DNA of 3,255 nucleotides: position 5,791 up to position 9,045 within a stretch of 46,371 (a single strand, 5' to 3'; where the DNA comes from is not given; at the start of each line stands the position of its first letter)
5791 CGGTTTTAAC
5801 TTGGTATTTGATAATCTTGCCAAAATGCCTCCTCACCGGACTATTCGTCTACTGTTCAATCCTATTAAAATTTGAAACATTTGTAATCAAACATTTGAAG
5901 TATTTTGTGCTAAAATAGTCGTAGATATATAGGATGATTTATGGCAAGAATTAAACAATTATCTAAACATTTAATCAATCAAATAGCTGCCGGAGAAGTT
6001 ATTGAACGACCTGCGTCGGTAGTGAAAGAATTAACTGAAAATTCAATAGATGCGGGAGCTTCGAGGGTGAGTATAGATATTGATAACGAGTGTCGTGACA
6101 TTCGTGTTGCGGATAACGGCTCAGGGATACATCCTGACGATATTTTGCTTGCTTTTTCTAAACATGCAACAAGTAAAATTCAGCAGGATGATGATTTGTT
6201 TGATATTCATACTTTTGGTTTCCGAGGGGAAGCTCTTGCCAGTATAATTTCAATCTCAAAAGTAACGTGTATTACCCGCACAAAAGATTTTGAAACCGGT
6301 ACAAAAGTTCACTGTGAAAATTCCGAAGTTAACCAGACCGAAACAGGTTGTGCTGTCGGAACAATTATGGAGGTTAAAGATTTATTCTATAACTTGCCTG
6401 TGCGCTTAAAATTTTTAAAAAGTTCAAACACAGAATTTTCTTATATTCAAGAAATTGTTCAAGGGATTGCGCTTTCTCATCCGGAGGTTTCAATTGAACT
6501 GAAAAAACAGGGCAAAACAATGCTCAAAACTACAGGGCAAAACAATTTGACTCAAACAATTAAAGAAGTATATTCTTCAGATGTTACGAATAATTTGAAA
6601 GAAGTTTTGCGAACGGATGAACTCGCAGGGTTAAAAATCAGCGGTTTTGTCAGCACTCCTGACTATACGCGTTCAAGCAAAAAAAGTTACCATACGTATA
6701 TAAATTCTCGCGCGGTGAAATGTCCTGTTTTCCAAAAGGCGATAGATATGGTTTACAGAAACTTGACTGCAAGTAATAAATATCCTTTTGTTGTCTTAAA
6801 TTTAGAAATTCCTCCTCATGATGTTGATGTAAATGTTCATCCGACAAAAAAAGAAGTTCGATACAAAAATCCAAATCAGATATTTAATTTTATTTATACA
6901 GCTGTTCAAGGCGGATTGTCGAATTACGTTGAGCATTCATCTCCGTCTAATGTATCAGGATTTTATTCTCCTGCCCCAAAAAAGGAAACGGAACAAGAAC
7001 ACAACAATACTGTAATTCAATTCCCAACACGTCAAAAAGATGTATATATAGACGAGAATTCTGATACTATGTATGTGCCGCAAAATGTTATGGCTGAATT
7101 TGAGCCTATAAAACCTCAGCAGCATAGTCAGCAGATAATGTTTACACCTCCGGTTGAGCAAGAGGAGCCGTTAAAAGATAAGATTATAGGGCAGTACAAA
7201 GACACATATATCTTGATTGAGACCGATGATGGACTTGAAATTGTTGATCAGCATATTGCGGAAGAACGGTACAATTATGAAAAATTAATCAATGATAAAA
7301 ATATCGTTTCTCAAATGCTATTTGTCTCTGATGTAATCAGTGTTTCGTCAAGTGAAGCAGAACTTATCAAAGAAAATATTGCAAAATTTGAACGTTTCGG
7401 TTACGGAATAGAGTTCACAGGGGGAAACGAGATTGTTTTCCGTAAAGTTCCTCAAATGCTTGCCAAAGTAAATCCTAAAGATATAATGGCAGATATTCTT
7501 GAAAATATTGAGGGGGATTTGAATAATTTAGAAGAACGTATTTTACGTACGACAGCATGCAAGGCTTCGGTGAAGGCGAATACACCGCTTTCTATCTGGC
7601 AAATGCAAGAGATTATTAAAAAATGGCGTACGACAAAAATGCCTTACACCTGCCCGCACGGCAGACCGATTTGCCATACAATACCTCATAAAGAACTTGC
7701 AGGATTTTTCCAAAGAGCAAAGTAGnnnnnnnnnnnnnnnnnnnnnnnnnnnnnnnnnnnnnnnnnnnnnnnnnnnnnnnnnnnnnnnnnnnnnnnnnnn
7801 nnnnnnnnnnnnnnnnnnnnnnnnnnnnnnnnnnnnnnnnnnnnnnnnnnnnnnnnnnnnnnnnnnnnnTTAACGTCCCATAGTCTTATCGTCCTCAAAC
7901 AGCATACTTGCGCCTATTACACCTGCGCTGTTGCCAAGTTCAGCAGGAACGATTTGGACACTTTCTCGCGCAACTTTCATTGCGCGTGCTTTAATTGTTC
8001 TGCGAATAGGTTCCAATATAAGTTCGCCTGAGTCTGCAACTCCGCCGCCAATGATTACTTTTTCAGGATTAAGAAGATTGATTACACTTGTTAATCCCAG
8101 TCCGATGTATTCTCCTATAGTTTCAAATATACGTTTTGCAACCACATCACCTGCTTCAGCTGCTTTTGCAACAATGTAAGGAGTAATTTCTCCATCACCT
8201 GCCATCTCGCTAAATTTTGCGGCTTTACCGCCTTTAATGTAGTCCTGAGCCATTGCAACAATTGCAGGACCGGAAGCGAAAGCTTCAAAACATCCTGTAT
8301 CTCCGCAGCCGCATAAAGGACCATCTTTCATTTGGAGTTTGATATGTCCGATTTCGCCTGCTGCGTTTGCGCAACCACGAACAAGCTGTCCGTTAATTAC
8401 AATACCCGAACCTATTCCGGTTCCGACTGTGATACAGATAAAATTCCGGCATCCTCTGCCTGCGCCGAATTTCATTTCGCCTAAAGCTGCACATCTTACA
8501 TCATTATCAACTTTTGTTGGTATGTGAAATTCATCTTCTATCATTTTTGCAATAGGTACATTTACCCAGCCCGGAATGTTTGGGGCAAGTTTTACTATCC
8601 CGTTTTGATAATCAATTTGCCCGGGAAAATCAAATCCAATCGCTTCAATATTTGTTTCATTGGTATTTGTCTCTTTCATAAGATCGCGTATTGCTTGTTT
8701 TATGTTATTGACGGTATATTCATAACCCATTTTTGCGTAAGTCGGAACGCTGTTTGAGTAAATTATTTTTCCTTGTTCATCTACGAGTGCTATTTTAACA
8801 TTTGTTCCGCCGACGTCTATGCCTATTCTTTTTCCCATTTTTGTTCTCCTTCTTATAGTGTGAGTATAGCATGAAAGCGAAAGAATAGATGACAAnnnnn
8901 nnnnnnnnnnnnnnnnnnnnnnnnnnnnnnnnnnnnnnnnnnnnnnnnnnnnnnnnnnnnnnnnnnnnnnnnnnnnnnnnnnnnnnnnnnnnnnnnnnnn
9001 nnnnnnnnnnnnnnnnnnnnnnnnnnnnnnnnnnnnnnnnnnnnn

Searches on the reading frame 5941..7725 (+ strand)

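Call 7: search_protein_families(library=pfam, proteins=[window:5941-7725:+], max_evalue=0.01)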
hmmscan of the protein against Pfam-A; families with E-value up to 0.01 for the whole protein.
window:5941-7725:+ (594 aa): 4 families
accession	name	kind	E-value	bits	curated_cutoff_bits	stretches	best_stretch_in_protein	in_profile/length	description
PF01119.25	DNA_mis_repair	-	8.5e-35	119.4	26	1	207-324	1-116/119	DNA mismatch repair protein, C-terminal domain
PF08676.16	MutL_C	-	3e-30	105.2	25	1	416-550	1-142/142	MutL C terminal dimerisation domain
PF13589.12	HATPase_c_3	-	3.5e-13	50.2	25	1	25-128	4-108/137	Histidine kinase-, DNA gyrase B-, and HSP90-like ATPase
PF02518.31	HATPase_c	-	8.1e-07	29.9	26.4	1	22-81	4-64/111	Histidine kinase-, DNA gyrase B-, and HSP90-like ATPase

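Call 8: search_protein_families(library=ncbifam, proteins=[window:5941-7725:+], max_evalue=0.01)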
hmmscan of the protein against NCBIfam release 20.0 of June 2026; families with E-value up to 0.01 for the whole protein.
window:5941-7725:+ (594 aa): 11 families
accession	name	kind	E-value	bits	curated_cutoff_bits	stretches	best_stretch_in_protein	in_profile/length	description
TIGR00585.2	mutl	equivalog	4.6e-156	521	180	1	4-523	1-553/555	DNA mismatch repair endonuclease MutL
NF000950.0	PRK00095.1-3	equivalog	5.8e-142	474.3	756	2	1-395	1-388/641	DNA mismatch repair endonuclease MutL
NF000949.0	PRK00095.1-2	equivalog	4.8e-139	465.3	750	2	1-357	4-355/634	DNA mismatch repair endonuclease MutL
NF000953.0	PRK00095.2-4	equivalog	5.5e-131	438.4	693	1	3-591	2-609/611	DNA mismatch repair endonuclease MutL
NF000952.0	PRK00095.2-2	subfamily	2e-121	406.4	840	1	4-592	3-622/623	DNA mismatch repair endonuclease MutL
NF000948.0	PRK00095.1-1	equivalog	2.8e-111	373.4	701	2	4-366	3-368/625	DNA mismatch repair endonuclease MutL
NF000951.0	PRK00095.2-1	equivalog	4.2e-109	365.7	391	2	2-331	3-337/559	DNA mismatch repair endonuclease MutL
NF000954.0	PRK00095.2-5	equivalog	3.4e-69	233.8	937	1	3-500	6-501/588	DNA mismatch repair endonuclease MutL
NF050001.1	restrict_BbrUII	equivalog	1e-06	27.6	550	1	25-122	22-125/659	BbrUII/HgiDII family restriction enzyme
NF003218.0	PRK04184.1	equivalog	0.00036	19.2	274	1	27-99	40-123/539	DNA topoisomerase VI subunit B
NF047352.1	P_loop_sacsin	domain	0.00059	20.3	50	1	27-84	3-57/80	sacsin N-terminal ATP-binding-like domain-containing protein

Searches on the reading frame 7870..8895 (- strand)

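Call 7: search_protein_families(library=pfam, proteins=[window:7870-8895:-], max_evalue=0.01)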
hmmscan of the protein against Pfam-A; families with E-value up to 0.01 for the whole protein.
window:7870-8895:- (341 aa): 5 families
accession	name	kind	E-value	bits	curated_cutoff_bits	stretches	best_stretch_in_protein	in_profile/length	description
PF00480.26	ROK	-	2.6e-74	250.8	22.9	1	24-335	2-293/294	ROK family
PF01869.26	BcrAD_BadFG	-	1.8e-11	44.5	31.5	1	24-92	1-71/271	BadF/BadG/BcrA/BcrD ATPase family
PF00370.27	FGGY_N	-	1.7e-05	25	28.8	1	24-88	3-75/245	FGGY family of carbohydrate kinases, N-terminal domain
PF05378.19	Hydant_A_N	-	5.2e-05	23.5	25.2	1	23-86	1-60/176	Hydantoinase/oxoprolinase N-terminal region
PF02685.22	Glucokinase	-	6.7e-05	22.5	22.1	1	27-288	4-264/314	Glucokinase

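Call 8: search_protein_families(library=ncbifam, proteins=[window:7870-8895:-], max_evalue=0.01)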
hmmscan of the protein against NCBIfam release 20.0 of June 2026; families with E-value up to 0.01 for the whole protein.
window:7870-8895:- (341 aa): 17 families
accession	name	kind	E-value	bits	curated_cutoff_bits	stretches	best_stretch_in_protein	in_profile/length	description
TIGR00744.1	ROK_glcA_fam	subfamily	7.6e-80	268.5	260.35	1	24-334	1-309/318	ROK family glucokinase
NF047937.1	TransRegNagC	equivalog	2.7e-57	194.8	650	1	20-330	78-381/399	DNA-binding transcriptional regulator NagC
NF049930.1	TransRegMlc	equivalog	1e-44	153.4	530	1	25-332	89-389/405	sugar metabolism global transcriptional regulator Mlc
NF007251.0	PRK09698.1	equivalog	1.3e-42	146.1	253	1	23-334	8-297/304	allose kinase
NF003461.0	PRK05082.1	subfamily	3.2e-40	138.3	283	1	24-336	4-289/291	N-acetylmannosamine kinase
NF007108.0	PRK09557.1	equivalog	1.7e-38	132.7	443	1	23-334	3-301/303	fructokinase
NF047821.1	NactlManKinNanK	equivalog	8.5e-36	124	450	1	24-332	4-285/288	N-acetylmannosamine kinase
NF009835.0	PRK13310.1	equivalog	1e-35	123.5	380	1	25-333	4-300/303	N-acetylglucosamine kinase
NF045551.1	GK_Pyrobac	equivalog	6.1e-32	111.1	500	1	24-332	3-279/294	ATP-dependent glucokinase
NF042998.1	bglucokin_BglK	equivalog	3e-30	105.4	550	1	26-335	6-287/291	beta-glucoside kinase BglK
NF045942.1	PolPhglucPhase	equivalog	2.7e-23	83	250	2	24-190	3-159/242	polyphosphate--glucose phosphotransferase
NF009836.0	PRK13311.1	equivalog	1.5e-21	76.8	551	1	24-221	3-203/256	N-acetyl-D-glucosamine kinase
NF045550.1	FrctkaseScrK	equivalog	7.7e-17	61.7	400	1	26-246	8-219/293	fructokinase ScrK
NF046058.1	NagK_SO3507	equivalog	2.2e-05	24.1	370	0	24-83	12-72/295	N-acetylglucosamine kinase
TIGR01312.1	XylB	equivalog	0.00013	20.6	380.25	1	24-88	1-73/481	xylulokinase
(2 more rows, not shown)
